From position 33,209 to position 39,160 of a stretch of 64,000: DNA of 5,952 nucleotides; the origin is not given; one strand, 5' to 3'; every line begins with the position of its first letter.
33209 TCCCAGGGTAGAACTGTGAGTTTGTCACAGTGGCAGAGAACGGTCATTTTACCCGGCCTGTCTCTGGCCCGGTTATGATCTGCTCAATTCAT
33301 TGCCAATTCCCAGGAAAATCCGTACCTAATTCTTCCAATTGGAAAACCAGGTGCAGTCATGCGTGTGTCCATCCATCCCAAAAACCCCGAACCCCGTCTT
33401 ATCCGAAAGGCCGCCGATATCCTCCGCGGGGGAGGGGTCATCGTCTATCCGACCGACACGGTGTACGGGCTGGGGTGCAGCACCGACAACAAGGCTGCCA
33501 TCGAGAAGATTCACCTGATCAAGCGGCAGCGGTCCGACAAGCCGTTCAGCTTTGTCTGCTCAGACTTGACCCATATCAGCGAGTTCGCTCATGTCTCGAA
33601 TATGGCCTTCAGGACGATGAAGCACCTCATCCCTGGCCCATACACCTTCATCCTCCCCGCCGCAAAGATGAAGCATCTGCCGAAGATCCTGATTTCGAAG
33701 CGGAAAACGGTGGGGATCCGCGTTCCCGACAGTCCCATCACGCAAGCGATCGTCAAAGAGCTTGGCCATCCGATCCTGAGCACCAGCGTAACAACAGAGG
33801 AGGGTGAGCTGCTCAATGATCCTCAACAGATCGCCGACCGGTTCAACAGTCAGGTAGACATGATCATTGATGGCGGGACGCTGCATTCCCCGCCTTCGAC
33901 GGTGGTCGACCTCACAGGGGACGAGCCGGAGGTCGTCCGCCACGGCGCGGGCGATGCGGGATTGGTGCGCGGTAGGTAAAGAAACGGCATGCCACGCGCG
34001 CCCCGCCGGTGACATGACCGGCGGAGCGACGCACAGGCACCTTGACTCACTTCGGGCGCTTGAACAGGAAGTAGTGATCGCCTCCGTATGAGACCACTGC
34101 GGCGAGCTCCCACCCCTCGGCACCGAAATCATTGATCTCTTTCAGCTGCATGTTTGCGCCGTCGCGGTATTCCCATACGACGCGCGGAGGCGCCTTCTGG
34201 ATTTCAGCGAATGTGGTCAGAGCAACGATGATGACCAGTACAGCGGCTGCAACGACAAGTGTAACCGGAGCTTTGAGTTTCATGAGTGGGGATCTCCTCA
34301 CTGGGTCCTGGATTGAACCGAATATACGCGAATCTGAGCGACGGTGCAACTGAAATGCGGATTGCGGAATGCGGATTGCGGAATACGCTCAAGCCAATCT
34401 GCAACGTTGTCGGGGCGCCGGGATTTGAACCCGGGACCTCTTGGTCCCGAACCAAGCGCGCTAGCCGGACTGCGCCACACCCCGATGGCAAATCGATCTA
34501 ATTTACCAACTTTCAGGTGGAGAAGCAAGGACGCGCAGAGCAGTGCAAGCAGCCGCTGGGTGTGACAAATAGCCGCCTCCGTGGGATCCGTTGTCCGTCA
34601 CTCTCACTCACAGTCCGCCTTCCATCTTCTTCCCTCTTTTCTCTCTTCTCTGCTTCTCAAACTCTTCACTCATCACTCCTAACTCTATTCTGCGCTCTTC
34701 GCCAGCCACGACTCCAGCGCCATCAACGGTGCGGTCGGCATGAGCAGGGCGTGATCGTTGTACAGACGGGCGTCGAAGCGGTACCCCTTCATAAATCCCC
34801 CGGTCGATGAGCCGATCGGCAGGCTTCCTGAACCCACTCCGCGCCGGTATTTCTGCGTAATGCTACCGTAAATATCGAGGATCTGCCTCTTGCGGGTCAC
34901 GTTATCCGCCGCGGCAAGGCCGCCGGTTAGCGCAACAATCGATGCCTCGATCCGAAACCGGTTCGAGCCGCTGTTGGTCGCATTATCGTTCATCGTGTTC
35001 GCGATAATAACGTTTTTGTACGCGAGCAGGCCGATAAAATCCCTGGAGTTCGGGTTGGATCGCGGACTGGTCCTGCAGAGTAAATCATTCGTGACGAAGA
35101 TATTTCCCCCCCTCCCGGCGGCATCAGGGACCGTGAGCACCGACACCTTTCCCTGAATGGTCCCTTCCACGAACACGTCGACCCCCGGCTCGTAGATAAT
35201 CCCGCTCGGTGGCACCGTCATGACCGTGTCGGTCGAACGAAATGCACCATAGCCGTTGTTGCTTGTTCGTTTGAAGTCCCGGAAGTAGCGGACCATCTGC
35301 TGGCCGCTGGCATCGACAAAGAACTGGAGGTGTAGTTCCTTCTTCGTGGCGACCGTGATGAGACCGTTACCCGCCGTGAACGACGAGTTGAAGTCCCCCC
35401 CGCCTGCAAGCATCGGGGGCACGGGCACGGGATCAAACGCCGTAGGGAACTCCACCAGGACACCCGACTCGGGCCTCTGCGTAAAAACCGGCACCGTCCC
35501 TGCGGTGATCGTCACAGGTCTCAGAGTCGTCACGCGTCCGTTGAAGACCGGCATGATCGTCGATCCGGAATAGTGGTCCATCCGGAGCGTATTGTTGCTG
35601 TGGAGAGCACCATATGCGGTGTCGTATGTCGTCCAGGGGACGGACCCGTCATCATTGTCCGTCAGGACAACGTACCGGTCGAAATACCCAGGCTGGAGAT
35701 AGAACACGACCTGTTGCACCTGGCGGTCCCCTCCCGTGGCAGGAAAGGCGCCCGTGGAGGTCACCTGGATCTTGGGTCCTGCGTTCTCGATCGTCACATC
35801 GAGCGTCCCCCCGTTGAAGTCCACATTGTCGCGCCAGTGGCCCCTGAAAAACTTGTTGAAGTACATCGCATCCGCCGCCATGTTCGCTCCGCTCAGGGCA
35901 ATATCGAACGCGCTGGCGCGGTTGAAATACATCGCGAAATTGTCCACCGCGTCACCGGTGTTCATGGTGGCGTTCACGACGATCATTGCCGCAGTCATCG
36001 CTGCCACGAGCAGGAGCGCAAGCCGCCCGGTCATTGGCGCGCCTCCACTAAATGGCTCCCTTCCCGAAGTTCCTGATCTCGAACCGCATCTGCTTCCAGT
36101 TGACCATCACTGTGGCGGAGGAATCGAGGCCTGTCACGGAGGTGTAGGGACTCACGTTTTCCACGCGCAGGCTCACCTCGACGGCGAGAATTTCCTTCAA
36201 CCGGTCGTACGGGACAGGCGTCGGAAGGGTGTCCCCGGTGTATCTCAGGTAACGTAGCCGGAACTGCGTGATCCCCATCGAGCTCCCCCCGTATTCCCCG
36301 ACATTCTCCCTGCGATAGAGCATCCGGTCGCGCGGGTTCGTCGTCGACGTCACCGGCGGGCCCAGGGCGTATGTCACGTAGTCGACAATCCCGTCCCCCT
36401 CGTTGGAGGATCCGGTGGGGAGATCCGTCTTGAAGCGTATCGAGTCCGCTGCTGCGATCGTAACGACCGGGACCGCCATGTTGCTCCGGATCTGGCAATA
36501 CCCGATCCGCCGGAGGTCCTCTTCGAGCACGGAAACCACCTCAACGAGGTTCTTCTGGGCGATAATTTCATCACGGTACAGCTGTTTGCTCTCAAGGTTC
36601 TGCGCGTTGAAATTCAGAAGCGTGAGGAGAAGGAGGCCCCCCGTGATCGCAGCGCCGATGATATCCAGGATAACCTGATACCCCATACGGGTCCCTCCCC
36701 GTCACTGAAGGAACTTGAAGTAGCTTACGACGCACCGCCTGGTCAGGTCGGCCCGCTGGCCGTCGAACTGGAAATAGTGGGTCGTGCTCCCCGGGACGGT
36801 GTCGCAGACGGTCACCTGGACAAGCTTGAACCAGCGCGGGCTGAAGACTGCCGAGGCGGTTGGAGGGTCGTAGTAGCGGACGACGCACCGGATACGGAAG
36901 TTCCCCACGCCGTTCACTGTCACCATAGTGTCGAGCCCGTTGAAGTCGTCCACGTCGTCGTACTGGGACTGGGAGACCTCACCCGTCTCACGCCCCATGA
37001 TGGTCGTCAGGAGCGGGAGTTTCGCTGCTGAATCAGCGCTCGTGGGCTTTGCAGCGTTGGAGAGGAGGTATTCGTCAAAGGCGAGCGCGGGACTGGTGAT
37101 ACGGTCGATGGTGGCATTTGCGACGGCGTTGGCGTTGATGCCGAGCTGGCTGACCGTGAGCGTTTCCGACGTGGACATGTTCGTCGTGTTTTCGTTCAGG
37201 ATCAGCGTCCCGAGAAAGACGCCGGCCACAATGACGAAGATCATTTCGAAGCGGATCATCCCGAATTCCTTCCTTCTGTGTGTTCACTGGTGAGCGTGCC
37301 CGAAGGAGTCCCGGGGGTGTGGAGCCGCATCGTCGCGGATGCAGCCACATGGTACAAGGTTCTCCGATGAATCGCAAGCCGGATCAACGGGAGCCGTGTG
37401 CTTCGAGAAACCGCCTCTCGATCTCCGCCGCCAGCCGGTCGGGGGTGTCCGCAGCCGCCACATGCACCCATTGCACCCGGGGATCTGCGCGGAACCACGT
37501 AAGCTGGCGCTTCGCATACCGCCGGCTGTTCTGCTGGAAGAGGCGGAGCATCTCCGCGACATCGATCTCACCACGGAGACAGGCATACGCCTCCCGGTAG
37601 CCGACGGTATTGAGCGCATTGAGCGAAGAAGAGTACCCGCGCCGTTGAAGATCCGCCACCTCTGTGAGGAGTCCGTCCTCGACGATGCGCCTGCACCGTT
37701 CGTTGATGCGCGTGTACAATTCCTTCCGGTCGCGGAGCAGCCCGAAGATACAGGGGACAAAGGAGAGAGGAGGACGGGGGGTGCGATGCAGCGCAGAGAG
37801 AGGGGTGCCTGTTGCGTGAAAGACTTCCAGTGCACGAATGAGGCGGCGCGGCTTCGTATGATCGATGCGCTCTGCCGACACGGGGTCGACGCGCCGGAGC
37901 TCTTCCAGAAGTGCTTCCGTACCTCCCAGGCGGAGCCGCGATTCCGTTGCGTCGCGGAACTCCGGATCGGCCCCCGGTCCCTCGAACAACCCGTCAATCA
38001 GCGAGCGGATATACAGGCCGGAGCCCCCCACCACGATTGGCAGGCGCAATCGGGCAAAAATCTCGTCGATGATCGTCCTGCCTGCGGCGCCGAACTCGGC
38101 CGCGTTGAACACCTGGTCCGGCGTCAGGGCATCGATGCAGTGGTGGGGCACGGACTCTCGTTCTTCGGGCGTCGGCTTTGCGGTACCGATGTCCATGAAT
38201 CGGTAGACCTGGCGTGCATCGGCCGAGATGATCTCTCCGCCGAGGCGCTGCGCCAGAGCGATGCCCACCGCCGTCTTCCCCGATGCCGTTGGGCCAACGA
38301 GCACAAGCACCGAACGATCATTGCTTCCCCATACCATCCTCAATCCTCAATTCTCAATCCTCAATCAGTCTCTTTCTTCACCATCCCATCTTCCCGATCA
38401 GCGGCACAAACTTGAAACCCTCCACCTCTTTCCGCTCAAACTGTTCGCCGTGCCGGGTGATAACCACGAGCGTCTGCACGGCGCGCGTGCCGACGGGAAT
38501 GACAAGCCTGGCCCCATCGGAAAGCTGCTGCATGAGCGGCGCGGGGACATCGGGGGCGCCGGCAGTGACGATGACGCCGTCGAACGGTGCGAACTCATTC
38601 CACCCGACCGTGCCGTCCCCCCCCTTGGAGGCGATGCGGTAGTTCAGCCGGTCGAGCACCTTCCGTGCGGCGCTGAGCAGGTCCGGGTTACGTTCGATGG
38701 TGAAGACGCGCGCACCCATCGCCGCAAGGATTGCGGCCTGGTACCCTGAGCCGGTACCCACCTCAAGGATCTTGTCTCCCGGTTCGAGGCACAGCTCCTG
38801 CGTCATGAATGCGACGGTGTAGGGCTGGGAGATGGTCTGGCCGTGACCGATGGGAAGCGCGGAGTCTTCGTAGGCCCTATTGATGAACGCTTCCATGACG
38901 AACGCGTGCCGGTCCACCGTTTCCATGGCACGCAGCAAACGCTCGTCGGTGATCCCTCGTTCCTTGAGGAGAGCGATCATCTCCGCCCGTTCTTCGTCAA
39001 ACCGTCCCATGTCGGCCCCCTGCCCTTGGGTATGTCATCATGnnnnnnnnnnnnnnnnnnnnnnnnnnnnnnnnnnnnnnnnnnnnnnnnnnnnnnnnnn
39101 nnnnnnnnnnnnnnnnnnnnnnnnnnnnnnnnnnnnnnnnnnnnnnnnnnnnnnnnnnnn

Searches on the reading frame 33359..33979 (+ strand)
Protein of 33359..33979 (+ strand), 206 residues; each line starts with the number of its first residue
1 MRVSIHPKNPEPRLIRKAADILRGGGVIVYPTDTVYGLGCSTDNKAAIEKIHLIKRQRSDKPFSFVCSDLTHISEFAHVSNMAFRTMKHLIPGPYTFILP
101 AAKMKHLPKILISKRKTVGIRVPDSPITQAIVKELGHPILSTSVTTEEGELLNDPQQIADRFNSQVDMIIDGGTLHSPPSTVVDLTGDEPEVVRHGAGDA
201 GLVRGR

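Call 41: search_protein_families(library=pfam, max_evalue=0.00001, proteins=[window:33359-33979:+])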
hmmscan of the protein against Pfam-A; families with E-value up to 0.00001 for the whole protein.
window:33359-33979:+ (206 aa): 1 family
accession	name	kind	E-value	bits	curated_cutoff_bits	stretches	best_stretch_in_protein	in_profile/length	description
PF01300.24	Sua5_yciO_yrdC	-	9.1e-57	191.8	25.1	1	21-196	2-178/178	Telomere recombination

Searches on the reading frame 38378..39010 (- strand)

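Call 41: search_protein_families(library=pfam, max_evalue=0.00001, proteins=[window:38378-39010:-])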
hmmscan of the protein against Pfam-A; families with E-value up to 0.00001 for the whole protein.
window:38378-39010:- (210 aa): 1 family
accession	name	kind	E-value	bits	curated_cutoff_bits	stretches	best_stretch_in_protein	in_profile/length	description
PF01135.25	PCMT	-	1.5e-59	201.8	20.3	1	8-207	3-208/210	Protein-L-isoaspartate(D-aspartate) O-methyltransferase (PCMT)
